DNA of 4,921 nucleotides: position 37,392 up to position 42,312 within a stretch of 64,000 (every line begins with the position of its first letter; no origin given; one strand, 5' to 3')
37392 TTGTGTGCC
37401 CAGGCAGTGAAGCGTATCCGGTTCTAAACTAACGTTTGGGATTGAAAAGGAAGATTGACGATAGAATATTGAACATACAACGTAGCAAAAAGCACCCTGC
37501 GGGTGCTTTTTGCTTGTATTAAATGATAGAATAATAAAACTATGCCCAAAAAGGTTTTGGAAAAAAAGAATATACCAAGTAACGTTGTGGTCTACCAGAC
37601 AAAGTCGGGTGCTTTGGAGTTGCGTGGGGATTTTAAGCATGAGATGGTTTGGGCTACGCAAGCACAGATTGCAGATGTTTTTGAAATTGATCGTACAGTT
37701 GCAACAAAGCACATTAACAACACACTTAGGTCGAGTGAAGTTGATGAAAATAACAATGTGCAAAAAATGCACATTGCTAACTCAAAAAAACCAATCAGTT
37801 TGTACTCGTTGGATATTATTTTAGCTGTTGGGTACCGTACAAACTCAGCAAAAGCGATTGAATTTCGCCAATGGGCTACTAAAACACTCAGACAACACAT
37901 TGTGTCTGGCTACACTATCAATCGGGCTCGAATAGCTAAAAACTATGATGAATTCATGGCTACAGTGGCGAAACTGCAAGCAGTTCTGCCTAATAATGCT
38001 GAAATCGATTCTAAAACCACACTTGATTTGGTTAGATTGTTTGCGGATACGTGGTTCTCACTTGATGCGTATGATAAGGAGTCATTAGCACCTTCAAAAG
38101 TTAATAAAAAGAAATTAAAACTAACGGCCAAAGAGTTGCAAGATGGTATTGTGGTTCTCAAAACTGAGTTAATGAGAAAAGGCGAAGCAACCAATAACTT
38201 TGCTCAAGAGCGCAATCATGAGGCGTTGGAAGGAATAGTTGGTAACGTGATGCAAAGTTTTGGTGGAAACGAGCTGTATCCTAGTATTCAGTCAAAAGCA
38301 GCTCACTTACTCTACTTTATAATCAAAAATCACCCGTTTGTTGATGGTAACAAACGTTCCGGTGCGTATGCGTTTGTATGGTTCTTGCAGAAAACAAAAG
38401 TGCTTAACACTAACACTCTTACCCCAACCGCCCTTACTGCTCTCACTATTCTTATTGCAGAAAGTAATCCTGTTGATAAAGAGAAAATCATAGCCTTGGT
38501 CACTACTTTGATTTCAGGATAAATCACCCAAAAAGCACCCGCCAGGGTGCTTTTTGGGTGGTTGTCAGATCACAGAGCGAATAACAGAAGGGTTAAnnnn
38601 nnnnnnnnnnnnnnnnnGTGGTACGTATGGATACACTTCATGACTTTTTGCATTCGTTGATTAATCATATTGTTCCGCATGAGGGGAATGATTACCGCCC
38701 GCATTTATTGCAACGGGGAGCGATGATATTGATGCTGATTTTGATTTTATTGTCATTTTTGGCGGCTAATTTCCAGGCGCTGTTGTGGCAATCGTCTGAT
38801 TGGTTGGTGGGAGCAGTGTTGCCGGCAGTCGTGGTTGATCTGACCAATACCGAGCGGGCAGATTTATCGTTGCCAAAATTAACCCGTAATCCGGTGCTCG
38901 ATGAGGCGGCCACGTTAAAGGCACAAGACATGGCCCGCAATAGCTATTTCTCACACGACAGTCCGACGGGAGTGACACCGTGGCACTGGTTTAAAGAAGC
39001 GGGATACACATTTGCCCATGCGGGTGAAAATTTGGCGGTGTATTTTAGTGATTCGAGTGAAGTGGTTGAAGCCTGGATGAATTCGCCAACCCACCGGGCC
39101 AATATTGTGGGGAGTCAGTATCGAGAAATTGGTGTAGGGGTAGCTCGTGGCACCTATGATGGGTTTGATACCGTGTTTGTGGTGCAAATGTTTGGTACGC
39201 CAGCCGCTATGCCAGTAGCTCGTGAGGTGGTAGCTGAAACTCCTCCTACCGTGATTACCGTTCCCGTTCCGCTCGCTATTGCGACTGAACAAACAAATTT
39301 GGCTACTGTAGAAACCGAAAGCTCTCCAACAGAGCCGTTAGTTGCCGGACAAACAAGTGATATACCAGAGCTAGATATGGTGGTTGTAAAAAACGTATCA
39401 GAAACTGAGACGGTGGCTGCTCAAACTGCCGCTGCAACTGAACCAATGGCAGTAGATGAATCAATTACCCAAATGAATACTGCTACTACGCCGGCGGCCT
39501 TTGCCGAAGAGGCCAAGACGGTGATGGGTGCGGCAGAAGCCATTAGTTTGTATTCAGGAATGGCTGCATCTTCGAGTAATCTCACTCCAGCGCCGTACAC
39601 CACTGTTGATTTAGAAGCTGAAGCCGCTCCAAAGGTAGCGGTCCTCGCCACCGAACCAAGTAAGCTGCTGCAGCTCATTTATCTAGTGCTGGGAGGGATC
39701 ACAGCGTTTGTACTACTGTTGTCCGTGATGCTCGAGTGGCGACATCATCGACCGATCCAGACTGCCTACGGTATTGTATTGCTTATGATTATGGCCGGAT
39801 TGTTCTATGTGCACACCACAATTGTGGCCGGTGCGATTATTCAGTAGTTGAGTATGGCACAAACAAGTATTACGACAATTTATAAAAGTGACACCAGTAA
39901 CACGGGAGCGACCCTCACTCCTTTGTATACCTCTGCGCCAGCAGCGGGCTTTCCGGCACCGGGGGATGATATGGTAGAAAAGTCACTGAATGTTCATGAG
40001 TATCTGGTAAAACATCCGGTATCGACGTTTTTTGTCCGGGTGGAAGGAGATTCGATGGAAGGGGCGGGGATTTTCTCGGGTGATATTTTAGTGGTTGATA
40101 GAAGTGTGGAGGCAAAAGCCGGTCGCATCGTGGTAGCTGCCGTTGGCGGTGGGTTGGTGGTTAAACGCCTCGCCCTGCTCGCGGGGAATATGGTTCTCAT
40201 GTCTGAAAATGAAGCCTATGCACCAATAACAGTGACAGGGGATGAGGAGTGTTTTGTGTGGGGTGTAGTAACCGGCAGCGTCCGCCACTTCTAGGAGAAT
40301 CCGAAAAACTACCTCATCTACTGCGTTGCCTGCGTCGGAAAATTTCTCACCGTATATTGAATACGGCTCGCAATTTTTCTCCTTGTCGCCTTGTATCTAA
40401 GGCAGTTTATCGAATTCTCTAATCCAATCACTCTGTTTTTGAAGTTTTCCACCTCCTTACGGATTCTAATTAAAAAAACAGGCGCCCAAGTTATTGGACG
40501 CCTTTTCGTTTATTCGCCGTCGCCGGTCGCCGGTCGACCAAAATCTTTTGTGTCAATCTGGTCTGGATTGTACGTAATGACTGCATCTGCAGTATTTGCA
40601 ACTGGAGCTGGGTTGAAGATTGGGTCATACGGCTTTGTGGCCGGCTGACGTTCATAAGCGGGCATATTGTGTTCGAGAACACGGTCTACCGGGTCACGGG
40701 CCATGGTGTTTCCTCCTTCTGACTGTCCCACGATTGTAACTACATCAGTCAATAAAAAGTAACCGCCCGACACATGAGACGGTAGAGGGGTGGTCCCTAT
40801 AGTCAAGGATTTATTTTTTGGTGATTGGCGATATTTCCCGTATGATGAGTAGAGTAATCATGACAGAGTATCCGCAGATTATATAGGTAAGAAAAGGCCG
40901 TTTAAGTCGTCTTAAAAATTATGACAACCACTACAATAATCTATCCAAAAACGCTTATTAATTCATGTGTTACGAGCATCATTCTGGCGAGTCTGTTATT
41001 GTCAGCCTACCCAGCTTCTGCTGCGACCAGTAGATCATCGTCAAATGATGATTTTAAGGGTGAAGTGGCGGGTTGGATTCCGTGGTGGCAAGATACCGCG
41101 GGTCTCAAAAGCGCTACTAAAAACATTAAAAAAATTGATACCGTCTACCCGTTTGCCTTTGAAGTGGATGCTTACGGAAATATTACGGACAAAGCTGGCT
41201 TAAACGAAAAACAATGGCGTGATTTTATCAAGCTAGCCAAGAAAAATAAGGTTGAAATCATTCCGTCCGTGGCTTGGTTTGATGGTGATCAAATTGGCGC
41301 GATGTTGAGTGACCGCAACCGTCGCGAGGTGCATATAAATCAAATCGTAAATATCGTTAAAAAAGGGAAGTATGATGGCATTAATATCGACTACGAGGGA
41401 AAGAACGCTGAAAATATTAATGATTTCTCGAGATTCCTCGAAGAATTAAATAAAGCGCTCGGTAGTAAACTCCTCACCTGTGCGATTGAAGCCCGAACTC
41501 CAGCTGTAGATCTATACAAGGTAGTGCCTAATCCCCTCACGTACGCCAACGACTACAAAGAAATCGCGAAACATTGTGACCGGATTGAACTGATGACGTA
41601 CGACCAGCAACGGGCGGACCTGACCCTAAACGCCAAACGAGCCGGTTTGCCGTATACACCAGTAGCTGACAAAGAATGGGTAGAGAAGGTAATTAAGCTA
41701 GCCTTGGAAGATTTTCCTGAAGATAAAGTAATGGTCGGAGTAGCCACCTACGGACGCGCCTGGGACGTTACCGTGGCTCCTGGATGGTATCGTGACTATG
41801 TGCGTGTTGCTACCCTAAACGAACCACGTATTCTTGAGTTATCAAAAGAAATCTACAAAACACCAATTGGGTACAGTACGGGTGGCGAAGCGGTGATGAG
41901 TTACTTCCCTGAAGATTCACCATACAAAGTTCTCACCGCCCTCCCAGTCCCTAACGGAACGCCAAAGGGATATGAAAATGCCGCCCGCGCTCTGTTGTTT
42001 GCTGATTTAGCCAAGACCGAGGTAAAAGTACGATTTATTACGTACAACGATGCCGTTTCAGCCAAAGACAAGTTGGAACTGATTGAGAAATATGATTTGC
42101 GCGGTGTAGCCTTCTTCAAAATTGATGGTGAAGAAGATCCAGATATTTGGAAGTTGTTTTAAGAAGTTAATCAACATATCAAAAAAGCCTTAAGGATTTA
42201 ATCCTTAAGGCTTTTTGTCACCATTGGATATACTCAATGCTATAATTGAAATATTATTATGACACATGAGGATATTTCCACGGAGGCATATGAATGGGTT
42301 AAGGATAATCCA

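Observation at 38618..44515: Accessory island in which umuD-like and umuC-like genes are separated by an inserted GH18 + zeta-toxin-like module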

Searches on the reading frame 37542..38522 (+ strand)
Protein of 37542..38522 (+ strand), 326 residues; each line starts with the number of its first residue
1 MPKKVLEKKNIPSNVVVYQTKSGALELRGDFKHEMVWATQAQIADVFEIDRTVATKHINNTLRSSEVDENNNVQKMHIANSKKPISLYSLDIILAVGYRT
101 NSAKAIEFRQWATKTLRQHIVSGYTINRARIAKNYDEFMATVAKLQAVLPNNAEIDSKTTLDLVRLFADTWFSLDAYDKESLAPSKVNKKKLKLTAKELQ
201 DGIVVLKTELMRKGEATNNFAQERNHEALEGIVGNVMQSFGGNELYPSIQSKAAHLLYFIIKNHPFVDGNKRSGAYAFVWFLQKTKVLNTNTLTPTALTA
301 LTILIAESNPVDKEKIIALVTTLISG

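Call 3: search_protein_families(library=pfam, proteins=[window:37542-38522:+], max_evalue=0.01)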
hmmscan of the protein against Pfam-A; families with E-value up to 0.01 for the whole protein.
window:37542-38522:+ (326 aa): 2 families
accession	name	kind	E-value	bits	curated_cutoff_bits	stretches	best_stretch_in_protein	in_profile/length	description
PF13310.11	Virulence_RhuM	-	1e-16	61.5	33.7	1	71-134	7-70/252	Virulence protein RhuM family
PF02661.23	Fic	-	1.6e-12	48.5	24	1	206-282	10-93/93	Fic/DOC family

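Call 4: search_protein_families(library=ncbifam, proteins=[window:37542-38522:+], max_evalue=0.01)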
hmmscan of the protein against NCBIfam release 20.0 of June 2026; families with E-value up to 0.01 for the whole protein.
window:37542-38522:+ (326 aa): 1 family
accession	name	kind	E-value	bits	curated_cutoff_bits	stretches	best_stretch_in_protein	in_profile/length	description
TIGR01550.1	DOC_P1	subfamily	5.1e-08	33.1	38.65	1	248-318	50-118/122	type II toxin-antitoxin system death-on-curing family toxin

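Call 39: search_protein_families(library=padloc, proteins=[window:37542-38522:+], max_evalue=0.01)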
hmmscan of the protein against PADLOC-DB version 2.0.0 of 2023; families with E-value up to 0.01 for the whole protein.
window:37542-38522:+ (326 aa): 39 families (the best 25 are shown)
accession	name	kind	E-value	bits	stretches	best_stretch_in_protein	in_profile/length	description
PDLC04965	PDC-S23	-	1.6e-99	331.4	1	13-325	5-324/327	-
PDLC04963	PDC-S23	-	2.9e-91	304.2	1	14-325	3-308/312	-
PDLC04964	PDC-S23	-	5.6e-90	299.9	1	14-324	5-327/331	-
PDLC04848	PDC-S05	-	1.6e-56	190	2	15-218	5-215/291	-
PDLC04854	PDC-S05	-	5.7e-48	161.4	1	13-208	4-207/212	-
PDLC04872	PDC-S05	-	6.6e-39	131.1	1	13-147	5-145/152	-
PDLC04858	PDC-S05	-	6.1e-36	121.2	1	13-134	5-129/138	-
PDLC04852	PDC-S05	-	4.3e-35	119.2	1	9-135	7-139/346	-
PDLC04851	PDC-S05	-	7.2e-35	118.7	1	8-136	5-143/342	-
PDLC04853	PDC-S05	-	1.8e-33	114.1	1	13-134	6-133/336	-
PDLC04879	PDC-S05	-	3.2e-33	113.4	1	13-134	5-129/285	-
PDLC04876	PDC-S05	-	3.8e-32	109.4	1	9-139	4-144/174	-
PDLC04874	PDC-S05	-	4e-32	109.1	1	13-145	6-139/165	-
PDLC04870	PDC-S05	-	5.1e-32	109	1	9-134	5-133/214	-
PDLC04868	PDC-S05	-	7e-30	102.2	1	13-135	6-134/335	-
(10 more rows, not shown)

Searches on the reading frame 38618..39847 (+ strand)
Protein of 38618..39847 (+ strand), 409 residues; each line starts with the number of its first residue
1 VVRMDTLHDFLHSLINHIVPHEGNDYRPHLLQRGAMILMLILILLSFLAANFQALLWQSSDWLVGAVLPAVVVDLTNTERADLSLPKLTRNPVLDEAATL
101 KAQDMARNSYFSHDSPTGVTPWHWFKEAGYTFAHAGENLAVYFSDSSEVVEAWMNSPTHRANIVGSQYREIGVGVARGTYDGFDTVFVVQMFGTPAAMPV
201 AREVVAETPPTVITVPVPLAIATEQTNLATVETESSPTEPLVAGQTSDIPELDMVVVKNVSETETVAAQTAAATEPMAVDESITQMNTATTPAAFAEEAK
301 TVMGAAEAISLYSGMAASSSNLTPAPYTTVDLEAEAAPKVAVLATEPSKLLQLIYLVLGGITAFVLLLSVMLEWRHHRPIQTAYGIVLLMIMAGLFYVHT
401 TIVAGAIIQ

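Call 3: search_protein_families(library=pfam, proteins=[window:38618-39847:+], max_evalue=0.01)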
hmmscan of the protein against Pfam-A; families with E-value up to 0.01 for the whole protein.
window:38618-39847:+ (409 aa): 1 family
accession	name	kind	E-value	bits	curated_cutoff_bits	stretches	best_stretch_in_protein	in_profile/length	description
PF00188.32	CAP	-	6.4e-20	72.6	21.1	1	73-192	1-117/117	Cysteine-rich secretory protein family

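Call 4: search_protein_families(library=ncbifam, proteins=[window:38618-39847:+], max_evalue=0.01)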
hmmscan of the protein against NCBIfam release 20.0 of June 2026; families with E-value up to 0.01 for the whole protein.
window:38618-39847:+ (409 aa): 2 families
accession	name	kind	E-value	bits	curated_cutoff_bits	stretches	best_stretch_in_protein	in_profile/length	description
TIGR02909.1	spore_YkwD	subfamily_domain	1.5e-33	115.4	171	1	72-192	8-125/127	uncharacterized protein, YkwD family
NF052539.1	DivAsocLipDalA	equivalog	3.4e-13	49.8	200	1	70-175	49-154/169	divisome-associated lipoprotein DalA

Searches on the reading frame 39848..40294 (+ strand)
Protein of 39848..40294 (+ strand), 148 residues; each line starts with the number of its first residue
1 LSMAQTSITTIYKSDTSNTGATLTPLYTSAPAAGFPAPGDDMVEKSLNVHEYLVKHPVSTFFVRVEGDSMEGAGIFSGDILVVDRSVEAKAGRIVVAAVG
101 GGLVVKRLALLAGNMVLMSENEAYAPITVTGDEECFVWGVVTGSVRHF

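Call 3: search_protein_families(library=pfam, proteins=[window:39848-40294:+], max_evalue=0.01)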
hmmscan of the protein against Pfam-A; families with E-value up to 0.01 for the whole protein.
window:39848-40294:+ (148 aa): 1 family
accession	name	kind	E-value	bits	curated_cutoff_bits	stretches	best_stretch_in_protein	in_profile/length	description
PF00717.28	Peptidase_S24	-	6.9e-29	100.3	23.3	1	25-141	1-115/116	Peptidase S24-like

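Call 4: search_protein_families(library=ncbifam, proteins=[window:39848-40294:+], max_evalue=0.01)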
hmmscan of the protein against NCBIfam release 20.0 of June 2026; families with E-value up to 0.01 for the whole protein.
window:39848-40294:+ (148 aa): 3 families
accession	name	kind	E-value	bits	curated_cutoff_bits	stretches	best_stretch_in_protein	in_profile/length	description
NF007621.2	PRK10276.1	subfamily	7e-42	142.1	110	1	32-145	1-114/115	translesion error-prone DNA polymerase V autoproteolytic subunit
TIGR00498.1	lexA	equivalog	2.1e-18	66.7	110.95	1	32-147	87-201/203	transcriptional repressor LexA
NF051876.1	transXXX_HumD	equivalog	1.2e-15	57.6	120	1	34-144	2-114/129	HumD family translesion DNA polymerase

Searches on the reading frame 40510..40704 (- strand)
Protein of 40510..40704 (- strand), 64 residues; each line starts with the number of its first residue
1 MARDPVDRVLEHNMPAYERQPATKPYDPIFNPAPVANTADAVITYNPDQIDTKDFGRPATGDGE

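Call 39: search_protein_families(library=padloc, proteins=[window:40510-40704:-], max_evalue=0.01)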
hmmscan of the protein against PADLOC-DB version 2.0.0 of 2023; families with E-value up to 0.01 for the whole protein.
window:40510-40704:- (64 aa): 0 families

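Call 40: search_protein_families(library=pfam, proteins=[window:40510-40704:-], max_evalue=1)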
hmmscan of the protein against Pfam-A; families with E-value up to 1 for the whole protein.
window:40510-40704:- (64 aa): 0 families

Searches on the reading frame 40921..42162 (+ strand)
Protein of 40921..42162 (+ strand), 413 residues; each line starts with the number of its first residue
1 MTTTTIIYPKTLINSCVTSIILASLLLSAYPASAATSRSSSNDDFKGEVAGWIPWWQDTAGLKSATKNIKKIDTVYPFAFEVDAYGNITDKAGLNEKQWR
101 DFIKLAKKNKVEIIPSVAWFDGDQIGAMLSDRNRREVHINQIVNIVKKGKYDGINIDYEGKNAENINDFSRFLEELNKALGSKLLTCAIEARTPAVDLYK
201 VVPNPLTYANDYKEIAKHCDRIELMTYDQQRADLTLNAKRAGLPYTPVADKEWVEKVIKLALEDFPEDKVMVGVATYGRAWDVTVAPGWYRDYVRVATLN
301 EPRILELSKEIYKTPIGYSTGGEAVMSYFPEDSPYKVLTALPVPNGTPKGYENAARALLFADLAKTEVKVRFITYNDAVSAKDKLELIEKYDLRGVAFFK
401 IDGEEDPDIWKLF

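Call 3: search_protein_families(library=pfam, proteins=[window:40921-42162:+], max_evalue=0.01)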
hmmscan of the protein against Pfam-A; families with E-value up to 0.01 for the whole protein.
window:40921-42162:+ (413 aa): 1 family
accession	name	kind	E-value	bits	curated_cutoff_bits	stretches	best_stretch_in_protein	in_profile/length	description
PF00704.34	Glyco_hydro_18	-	3.1e-28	99.8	29.6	1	82-402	33-315/317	Glycosyl hydrolases family 18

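Call 4: search_protein_families(library=ncbifam, proteins=[window:40921-42162:+], max_evalue=0.01)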
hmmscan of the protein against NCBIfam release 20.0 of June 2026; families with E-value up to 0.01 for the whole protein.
window:40921-42162:+ (413 aa): 1 family
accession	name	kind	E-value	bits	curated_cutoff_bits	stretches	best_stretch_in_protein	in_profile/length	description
NF052619.1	ChiD_Serratia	equivalog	2.9e-09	36.5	750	1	111-401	104-396/416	chitinase ChiD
